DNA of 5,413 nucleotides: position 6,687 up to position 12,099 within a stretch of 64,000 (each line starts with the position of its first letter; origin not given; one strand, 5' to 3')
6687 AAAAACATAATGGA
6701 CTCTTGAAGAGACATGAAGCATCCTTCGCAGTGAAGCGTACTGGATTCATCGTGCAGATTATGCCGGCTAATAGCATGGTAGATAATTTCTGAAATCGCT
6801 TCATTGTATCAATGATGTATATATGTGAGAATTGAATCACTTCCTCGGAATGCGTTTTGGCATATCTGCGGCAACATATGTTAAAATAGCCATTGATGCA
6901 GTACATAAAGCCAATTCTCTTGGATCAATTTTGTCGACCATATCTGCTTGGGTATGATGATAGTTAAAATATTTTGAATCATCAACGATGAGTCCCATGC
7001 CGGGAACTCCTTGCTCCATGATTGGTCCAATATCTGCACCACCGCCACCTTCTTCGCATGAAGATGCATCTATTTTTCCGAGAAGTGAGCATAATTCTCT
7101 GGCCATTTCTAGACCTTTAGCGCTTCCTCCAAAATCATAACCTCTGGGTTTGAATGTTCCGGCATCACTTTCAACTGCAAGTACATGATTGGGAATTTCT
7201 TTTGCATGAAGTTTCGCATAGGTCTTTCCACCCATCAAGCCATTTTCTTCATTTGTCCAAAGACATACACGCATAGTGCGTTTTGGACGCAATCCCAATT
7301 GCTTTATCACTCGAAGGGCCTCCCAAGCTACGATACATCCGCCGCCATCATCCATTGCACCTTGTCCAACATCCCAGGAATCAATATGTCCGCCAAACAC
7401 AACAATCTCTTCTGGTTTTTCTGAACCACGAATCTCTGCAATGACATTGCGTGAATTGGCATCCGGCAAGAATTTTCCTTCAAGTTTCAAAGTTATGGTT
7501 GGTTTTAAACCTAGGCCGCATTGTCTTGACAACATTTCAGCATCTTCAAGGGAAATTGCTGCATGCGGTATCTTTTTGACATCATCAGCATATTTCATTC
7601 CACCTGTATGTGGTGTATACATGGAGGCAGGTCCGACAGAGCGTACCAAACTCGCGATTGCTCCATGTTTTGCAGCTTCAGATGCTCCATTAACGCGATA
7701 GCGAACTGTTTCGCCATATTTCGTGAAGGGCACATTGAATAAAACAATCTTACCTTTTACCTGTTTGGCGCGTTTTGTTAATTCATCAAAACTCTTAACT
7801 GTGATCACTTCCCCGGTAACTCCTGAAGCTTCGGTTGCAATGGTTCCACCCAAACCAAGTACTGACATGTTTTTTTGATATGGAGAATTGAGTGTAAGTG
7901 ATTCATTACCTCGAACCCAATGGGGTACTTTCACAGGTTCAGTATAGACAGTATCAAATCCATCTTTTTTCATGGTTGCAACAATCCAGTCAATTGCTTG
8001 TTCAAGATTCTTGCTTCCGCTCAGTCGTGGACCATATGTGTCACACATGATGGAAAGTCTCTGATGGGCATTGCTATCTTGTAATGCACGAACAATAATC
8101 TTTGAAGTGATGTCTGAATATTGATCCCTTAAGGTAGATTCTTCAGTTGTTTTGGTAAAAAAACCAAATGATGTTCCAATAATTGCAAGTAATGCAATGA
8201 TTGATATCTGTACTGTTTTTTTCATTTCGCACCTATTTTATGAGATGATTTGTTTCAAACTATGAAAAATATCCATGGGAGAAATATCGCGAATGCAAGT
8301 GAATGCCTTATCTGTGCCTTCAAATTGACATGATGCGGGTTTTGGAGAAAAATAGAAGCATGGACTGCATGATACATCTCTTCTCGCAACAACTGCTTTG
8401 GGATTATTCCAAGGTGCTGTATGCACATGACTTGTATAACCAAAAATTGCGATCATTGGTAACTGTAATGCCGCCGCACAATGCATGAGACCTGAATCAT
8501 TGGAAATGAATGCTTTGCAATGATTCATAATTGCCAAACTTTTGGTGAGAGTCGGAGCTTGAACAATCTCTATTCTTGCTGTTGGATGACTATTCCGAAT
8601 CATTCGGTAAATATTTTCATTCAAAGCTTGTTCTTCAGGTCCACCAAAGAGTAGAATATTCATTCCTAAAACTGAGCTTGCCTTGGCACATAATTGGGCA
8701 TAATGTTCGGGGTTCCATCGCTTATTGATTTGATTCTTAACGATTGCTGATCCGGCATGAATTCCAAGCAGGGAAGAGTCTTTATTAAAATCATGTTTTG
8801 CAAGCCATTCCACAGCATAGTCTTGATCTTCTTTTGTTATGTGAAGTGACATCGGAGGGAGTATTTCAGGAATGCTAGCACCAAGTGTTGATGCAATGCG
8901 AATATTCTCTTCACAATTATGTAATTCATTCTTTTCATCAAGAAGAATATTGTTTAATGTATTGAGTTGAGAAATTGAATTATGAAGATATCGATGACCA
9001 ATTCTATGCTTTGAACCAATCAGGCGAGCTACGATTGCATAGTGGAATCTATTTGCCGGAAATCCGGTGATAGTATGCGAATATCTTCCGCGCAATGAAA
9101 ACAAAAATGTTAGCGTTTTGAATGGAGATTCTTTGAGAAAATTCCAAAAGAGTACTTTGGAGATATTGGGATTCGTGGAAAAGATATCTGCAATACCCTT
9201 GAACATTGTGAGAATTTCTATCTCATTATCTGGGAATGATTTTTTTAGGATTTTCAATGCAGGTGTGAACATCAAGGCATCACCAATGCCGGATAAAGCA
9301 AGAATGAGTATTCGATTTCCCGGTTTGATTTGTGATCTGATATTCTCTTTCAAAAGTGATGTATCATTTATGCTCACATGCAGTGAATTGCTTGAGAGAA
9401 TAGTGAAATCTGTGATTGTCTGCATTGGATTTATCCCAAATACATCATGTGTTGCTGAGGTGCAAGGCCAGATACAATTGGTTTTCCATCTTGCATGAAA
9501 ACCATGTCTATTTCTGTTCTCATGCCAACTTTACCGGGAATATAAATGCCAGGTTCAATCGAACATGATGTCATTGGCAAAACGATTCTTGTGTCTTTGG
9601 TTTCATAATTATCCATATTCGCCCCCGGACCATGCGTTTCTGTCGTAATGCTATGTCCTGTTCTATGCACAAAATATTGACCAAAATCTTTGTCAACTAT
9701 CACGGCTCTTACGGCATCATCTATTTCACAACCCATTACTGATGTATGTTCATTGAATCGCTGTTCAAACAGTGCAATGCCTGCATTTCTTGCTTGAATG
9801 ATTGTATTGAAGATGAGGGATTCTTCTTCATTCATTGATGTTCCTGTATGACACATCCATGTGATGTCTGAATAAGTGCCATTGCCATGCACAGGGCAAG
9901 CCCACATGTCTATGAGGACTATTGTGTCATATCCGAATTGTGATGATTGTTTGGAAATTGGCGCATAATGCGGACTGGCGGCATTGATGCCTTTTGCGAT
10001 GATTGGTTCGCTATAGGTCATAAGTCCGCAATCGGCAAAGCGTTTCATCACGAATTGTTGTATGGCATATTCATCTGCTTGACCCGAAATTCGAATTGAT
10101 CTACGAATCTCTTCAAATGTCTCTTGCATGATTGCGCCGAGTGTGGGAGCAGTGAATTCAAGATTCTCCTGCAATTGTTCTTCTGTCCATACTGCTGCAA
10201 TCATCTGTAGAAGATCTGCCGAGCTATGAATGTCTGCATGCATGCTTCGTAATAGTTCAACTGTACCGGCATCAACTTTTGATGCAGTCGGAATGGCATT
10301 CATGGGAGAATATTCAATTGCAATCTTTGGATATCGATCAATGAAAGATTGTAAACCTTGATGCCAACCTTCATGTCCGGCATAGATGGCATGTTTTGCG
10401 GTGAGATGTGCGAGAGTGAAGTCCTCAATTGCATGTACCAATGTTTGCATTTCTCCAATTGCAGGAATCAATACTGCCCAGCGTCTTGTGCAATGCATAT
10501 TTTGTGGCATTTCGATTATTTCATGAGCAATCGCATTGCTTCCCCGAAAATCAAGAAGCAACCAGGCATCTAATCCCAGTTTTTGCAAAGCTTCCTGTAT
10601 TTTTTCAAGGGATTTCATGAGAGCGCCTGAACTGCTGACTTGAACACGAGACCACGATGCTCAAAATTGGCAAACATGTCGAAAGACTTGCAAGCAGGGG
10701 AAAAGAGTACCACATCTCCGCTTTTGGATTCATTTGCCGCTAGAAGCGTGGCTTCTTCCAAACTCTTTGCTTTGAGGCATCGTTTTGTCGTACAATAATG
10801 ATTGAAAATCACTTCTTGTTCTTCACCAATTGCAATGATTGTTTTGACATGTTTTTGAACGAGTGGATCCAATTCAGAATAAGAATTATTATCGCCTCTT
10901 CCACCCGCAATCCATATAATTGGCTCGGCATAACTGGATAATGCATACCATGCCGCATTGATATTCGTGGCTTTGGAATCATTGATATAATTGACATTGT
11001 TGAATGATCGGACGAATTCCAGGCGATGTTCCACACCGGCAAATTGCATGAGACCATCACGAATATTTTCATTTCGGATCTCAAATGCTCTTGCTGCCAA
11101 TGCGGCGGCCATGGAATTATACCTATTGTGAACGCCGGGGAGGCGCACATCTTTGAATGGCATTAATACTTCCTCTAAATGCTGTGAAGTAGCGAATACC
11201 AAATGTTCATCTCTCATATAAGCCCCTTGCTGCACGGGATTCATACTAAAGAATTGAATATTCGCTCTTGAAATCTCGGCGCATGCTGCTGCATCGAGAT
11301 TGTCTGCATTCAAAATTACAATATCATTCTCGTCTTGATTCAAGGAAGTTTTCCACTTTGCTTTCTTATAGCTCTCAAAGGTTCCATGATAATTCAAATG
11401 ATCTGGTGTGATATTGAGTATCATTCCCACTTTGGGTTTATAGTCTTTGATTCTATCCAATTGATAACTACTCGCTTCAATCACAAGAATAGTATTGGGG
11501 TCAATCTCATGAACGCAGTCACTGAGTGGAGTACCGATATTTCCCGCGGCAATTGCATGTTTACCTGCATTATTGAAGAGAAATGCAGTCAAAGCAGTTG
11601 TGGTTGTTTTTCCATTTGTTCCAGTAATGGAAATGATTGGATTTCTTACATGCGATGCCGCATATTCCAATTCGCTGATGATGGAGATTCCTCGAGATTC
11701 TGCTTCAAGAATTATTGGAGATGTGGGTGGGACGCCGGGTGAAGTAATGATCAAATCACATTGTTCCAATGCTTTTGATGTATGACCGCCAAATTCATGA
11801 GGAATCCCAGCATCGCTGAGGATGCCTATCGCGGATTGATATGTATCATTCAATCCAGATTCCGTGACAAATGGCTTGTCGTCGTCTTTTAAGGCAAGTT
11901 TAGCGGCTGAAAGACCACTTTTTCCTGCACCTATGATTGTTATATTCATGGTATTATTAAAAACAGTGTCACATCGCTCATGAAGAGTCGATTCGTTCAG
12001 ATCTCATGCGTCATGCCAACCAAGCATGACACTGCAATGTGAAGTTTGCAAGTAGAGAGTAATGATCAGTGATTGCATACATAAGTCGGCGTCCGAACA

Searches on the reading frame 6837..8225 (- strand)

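Call 40: search_protein_families(library=pfam, proteins=[window:6837-8225:-], max_evalue=0.00001)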
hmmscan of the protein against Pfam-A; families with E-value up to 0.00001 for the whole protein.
window:6837-8225:- (462 aa): 2 families
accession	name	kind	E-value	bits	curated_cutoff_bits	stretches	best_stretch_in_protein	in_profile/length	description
PF04389.22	Peptidase_M28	-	2.1e-32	112.9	21.3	1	260-445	1-189/193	Peptidase family M28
PF01546.33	Peptidase_M20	-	3.3e-07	30.8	24.6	1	287-347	30-91/206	Peptidase family M20/M25/M40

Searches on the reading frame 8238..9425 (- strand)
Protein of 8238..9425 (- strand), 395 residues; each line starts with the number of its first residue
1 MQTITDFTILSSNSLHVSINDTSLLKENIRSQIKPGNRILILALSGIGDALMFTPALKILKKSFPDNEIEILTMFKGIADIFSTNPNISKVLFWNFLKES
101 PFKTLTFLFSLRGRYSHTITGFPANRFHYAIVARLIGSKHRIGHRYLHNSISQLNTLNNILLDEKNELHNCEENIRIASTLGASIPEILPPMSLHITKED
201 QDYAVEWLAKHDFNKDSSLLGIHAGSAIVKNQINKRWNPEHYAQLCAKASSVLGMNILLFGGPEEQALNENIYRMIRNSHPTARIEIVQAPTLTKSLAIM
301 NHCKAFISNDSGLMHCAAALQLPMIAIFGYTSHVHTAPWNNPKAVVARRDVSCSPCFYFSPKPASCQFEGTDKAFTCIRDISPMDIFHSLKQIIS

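Call 40: search_protein_families(library=pfam, proteins=[window:8238-9425:-], max_evalue=0.00001)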
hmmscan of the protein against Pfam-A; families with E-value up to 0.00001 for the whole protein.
window:8238-9425:- (395 aa): 1 family
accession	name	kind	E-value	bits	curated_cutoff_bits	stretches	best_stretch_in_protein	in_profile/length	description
PF01075.23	Glyco_transf_9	-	1e-30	107.3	22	1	125-357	21-237/247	Glycosyltransferase family 9 (heptosyltransferase)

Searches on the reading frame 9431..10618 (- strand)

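Call 40: search_protein_families(library=pfam, proteins=[window:9431-10618:-], max_evalue=0.00001)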
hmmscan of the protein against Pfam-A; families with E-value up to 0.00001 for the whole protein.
window:9431-10618:- (395 aa): 1 family
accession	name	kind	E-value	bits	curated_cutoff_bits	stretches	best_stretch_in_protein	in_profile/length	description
PF00557.29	Peptidase_M24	-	1.2e-27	97.5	23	1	162-373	8-205/208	Metallopeptidase family M24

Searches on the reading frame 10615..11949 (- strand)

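Call 40: search_protein_families(library=pfam, proteins=[window:10615-11949:-], max_evalue=0.00001)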
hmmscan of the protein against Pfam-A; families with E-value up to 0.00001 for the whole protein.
window:10615-11949:- (444 aa): 4 families
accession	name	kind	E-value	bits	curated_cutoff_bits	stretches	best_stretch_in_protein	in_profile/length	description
PF08245.18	Mur_ligase_M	-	2.7e-29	103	24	1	108-286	1-200/200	Mur ligase middle domain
PF21799.2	MurD-like_N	-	1.8e-11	44.6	27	1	2-91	2-87/88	Mur ligase MurD-like, N-terminal domain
PF02875.26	Mur_ligase_C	-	2.9e-10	41.5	28.4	1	308-420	1-127/127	Mur ligase, glutamate ligase domain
PF21377.3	MurD_N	-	1.3e-07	31.9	24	1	3-77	2-74/76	MurD N-terminal domain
